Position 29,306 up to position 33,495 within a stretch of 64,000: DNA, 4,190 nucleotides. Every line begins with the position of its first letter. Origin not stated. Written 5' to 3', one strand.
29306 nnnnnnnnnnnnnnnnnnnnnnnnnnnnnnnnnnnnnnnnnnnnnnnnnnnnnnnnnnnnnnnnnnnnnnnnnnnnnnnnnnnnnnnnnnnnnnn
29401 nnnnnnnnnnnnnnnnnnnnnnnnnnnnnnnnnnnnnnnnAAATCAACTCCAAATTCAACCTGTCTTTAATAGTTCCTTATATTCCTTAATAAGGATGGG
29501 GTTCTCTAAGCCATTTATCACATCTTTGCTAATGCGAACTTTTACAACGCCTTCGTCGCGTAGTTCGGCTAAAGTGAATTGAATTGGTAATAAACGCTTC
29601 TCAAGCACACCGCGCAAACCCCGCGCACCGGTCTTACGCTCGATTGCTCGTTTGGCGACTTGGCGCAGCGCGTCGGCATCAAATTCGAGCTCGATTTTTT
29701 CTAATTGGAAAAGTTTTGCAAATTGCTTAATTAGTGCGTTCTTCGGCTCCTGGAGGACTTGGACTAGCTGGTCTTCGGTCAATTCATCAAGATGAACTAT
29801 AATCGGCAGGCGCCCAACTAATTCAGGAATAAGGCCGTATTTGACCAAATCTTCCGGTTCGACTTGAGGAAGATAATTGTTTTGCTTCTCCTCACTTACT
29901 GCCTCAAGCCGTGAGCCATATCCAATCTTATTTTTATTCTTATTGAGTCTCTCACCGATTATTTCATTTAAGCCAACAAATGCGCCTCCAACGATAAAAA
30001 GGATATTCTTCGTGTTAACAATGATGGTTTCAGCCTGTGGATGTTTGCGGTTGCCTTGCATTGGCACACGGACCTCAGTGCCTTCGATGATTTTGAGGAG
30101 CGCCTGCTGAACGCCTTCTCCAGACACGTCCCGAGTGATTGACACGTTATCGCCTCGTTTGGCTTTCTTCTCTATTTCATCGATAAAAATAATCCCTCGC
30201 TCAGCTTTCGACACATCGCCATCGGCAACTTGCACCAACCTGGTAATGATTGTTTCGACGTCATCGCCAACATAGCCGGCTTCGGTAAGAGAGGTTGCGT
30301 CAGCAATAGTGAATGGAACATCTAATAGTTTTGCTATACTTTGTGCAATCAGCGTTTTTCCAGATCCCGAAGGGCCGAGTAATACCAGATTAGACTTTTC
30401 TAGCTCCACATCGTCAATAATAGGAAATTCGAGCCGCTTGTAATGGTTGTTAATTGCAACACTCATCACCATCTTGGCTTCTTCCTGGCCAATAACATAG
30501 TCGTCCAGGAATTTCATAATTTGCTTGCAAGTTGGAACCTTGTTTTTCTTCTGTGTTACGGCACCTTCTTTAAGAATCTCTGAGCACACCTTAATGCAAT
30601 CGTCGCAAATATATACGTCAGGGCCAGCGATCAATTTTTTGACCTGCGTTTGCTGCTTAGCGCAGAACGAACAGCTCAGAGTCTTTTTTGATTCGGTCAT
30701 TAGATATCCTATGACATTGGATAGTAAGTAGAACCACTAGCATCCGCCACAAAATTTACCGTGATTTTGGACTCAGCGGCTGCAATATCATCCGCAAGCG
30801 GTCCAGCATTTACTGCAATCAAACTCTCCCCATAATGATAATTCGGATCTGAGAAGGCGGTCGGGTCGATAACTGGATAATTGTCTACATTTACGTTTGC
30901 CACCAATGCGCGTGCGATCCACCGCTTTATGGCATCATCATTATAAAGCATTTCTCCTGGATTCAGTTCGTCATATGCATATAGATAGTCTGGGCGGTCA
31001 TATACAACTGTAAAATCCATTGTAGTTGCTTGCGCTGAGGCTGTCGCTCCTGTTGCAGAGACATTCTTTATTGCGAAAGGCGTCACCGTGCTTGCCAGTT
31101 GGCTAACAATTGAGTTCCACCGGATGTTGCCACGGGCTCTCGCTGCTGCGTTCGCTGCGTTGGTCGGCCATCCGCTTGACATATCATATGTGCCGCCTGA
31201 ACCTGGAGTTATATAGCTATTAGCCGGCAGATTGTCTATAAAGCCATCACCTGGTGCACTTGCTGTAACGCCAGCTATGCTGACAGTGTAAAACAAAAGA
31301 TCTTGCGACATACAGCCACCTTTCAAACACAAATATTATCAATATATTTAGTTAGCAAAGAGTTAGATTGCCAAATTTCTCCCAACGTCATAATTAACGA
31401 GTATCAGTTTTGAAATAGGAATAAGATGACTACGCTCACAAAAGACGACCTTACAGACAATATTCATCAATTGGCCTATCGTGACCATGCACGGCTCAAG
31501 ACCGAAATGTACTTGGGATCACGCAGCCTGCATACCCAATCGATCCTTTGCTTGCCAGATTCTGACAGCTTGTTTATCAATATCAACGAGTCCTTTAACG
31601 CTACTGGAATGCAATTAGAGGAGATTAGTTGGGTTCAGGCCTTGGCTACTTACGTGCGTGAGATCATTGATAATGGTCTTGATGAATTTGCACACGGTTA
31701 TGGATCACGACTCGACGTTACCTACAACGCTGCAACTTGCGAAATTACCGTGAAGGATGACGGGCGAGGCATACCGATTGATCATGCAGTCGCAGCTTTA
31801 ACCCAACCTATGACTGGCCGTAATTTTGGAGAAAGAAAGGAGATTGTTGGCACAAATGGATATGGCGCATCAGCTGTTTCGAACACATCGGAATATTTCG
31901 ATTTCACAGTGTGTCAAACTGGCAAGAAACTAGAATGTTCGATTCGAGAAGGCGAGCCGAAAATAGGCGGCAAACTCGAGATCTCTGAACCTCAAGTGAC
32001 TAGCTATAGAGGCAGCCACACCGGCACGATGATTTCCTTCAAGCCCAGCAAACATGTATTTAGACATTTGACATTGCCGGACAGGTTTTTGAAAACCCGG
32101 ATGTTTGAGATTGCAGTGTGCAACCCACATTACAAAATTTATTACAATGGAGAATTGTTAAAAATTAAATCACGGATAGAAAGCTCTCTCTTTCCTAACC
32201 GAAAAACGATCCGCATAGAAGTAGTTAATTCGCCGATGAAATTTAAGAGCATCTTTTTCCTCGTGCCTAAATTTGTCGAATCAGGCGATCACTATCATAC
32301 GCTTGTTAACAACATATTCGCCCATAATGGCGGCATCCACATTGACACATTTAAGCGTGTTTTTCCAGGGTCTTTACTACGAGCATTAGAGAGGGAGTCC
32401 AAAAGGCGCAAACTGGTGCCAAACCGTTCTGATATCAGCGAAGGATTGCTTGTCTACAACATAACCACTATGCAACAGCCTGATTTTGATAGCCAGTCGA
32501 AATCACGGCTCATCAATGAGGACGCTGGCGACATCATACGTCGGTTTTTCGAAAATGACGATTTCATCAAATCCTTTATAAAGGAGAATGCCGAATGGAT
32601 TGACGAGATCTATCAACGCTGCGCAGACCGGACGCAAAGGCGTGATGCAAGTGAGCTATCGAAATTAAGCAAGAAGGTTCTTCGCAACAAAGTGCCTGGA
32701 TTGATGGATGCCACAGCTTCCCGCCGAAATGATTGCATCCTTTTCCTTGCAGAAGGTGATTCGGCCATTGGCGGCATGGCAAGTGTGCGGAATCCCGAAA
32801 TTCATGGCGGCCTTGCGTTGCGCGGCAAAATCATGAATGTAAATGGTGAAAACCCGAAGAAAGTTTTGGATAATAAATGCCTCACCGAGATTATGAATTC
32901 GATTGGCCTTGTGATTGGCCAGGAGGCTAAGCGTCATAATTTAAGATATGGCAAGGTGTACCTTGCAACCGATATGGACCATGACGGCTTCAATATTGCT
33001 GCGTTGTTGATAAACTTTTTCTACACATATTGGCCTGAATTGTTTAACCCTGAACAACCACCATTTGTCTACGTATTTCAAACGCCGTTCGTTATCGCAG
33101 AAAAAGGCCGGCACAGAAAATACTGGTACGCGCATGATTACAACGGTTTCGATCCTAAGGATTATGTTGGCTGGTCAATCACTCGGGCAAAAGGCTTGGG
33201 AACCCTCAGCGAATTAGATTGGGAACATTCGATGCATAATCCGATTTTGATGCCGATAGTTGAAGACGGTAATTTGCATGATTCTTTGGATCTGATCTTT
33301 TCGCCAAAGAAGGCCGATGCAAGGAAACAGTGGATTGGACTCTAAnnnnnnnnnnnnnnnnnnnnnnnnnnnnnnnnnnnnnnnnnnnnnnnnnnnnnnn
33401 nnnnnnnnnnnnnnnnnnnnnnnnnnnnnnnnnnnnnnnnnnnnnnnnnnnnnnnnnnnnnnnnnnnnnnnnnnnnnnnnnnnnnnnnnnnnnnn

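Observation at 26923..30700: Contiguous translation and proteostasis block: ClpS, Hsp20, S21, IF-3, ClpX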

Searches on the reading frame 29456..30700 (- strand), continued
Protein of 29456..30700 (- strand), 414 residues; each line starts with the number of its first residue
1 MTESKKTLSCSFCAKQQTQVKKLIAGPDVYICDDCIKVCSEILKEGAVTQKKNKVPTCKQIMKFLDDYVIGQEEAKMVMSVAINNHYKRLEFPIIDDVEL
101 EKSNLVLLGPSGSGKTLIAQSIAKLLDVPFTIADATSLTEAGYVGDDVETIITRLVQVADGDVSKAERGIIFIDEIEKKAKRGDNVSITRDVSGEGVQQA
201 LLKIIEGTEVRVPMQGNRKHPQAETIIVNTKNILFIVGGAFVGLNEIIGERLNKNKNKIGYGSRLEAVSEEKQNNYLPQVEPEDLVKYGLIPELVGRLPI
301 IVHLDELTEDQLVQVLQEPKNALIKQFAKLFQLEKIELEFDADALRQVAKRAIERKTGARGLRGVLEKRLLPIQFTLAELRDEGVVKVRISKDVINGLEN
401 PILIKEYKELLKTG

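Call 41: find_related_loci(query=A1, collection=genome_contigs, flank=3000)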
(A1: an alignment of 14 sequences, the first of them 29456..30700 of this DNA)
Query A1 (414 aa) in genome_contigs; peptide patterns used: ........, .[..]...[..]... (x = any residue, [..] = any of these).
600 stretches matched a pattern (row limit reached: there are more); 597 encode a relative of the query (tblastn E <= 1e-3); the best 80 are kept; 80 distinct loci.
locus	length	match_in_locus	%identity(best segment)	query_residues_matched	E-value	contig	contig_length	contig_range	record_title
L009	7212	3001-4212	58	8-409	3e-149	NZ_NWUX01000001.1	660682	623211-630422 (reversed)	Vreelandella nigrificans strain MBT G8648 NODE_1_length_660682_cov_79.4133, whole genome shotgun sequence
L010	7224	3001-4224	57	3-409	6e-149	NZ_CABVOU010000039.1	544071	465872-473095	Halomonas lysinitropha strain 3(2), whole genome shotgun sequence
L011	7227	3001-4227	57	3-409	3e-148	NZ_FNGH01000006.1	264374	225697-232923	Franzmannia pantelleriensis strain AAP, whole genome shotgun sequence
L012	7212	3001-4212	57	3-404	2e-147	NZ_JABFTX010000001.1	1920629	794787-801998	Billgrantia ethanolica strain MCCC 1A11081 NODE_1_length_1920726_cov_71.808640, whole genome shotgun sequence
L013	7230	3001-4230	57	3-409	4e-147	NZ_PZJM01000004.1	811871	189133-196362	Salinicola lusitanus strain CR50 Salinicola-sp-CR50_contig_4, whole genome shotgun sequence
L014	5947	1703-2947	55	2-414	2e-146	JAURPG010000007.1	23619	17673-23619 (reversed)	MAG: Gammaproteobacteria bacterium isolate SFB_South_Co_18 k141_290621, whole genome shotgun sequence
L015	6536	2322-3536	56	1-405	4e-145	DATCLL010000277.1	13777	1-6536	MAG TPA_asm: Limnochordales bacterium isolate SMAG_U7121 k141_343151, whole genome shotgun sequence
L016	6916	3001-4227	54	1-404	1e-144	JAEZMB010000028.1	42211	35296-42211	MAG: Proteobacteria bacterium isolate OH_CDB_97 k127_331796, whole genome shotgun sequence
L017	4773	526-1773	53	1-414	7e-147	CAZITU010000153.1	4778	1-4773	MAG TPA_asm: uncultured Nitrospirales bacterium isolate binchicken_co21_455 genome assembly, contig: NODE_24742_length_4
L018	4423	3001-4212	55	6-406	8e-145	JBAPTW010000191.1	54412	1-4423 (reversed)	MAG: Gammaproteobacteria bacterium isolate MFD01233_ilm_asm_bin41 k127_99235, whole genome shotgun sequence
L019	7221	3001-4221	56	3-404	2e-144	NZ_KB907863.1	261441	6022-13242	Kushneria aurantia DSM 21353 H146DRAFT_scaffold00002.2, whole genome shotgun sequence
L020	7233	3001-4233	54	1-404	5e-144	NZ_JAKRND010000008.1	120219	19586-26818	Corynebacterium sp. ACRPH NODE_8_length_120219_cov_17.403154_pilon, whole genome shotgun sequence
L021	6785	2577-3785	56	6-406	6e-144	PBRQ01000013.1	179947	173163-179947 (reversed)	MAG: Gammaproteobacteria bacterium isolate NP948 43836, whole genome shotgun sequence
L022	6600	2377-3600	55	3-409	6e-144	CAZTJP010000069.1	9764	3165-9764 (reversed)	MAG TPA_asm: uncultured Thiotrichales bacterium isolate SRP163575_co1_270 genome assembly, contig: NODE_15321_length_976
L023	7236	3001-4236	55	3-412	5e-144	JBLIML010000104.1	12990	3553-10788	MAG: Planctomycetota bacterium isolate 3300053785_88 Ga0535658_0013040, whole genome shotgun sequence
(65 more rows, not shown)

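Call 50: find_encoding_contigs(protein=P0152, flank=10000, max_places=3)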
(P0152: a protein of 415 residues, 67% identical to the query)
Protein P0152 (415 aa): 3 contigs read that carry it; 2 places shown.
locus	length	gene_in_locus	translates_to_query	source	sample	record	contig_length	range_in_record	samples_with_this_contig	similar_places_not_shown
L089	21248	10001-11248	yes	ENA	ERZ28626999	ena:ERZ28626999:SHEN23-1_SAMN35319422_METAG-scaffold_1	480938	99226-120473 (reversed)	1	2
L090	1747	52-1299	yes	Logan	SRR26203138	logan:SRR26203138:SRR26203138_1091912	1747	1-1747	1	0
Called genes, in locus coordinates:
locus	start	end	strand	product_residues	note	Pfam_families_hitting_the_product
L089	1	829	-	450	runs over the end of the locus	PF00521:DNA_topoisoIV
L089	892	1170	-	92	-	-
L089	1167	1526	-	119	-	-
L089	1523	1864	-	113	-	-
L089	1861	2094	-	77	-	-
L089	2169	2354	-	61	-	-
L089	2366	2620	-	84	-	-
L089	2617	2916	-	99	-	-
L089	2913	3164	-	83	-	-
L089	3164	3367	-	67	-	-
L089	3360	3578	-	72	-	-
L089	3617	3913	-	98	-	-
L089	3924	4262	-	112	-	-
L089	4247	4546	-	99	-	-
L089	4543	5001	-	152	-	-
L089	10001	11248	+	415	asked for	PF06689:zf-C4_ClpX, PF01078:Mg_chelatase (faint), PF00004:AAA, PF07724:AAA_2, PF07728:AAA_5 (faint), PF10431:ClpB_D2-small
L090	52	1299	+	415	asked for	PF06689:zf-C4_ClpX, PF01078:Mg_chelatase (faint), PF00004:AAA, PF07724:AAA_2, PF07728:AAA_5 (faint), PF10431:ClpB_D2-small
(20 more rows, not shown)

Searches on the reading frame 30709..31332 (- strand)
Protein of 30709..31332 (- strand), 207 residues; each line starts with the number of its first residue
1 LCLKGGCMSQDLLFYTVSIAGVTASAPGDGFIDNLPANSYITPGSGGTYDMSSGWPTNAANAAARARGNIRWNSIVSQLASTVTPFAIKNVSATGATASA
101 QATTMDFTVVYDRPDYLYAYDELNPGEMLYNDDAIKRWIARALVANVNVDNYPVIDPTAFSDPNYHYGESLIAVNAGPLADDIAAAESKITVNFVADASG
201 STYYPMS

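Call 3: search_protein_families(library=pfam, proteins=[window:30709-31332:-], max_evalue=0.01)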
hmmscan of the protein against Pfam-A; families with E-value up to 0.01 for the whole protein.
window:30709-31332:- (207 aa): 0 families

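Call 4: search_protein_families(library=ncbifam, proteins=[window:30709-31332:-], max_evalue=0.01)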
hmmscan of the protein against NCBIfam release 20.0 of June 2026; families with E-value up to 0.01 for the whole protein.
window:30709-31332:- (207 aa): 0 families

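Call 9: search_protein_families(library=phrogs, proteins=[window:30709-31332:-], max_evalue=0.001)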
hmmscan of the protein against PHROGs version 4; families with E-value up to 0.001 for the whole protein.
window:30709-31332:- (207 aa): 0 families
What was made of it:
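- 30709..31311 (-): hyp207, unknown function; first gene of the probable operon, 8 nt upstream of clpX; likely start ATG 31311 behind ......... No Pfam or PHROG match (calls 3, 9).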

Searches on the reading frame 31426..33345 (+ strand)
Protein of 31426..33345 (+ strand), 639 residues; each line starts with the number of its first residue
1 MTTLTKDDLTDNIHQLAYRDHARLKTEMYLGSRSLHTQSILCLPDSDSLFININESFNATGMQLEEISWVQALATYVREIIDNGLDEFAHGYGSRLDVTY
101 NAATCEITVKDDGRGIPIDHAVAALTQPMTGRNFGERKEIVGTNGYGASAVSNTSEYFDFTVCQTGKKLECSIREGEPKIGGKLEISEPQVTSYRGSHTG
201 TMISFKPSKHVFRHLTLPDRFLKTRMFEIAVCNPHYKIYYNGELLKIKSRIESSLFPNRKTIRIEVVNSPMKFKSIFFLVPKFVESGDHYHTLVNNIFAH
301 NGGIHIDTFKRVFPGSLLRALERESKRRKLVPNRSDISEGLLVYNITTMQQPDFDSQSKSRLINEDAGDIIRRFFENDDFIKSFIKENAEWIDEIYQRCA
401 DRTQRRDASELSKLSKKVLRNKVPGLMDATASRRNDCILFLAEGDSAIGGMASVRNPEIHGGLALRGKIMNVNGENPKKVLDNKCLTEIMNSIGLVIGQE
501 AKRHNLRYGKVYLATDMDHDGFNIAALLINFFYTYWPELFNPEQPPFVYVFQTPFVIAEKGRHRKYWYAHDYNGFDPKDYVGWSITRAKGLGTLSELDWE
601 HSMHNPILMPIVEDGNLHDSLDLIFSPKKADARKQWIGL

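Call 3: search_protein_families(library=pfam, proteins=[window:31426-33345:+], max_evalue=0.01)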
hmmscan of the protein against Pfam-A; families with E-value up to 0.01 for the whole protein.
window:31426-33345:+ (639 aa): 5 families
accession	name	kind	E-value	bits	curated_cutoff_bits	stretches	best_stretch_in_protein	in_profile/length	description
PF00204.31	DNA_gyraseB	-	4.4e-14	52.8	27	1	288-410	46-168/173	DNA gyrase B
PF01751.28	Toprim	-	9.3e-11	42.2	23.1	1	439-541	2-85/96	Toprim domain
PF02518.31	HATPase_c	-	2.1e-07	31.8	26.4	1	72-159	5-88/111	Histidine kinase-, DNA gyrase B-, and HSP90-like ATPase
PF16898.10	TOPRIM_C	-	9e-05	23.1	29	1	551-637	1-94/128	C-terminal associated domain of TOPRIM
PF13589.12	HATPase_c_3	-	0.00064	20.2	25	1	77-150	7-80/137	Histidine kinase-, DNA gyrase B-, and HSP90-like ATPase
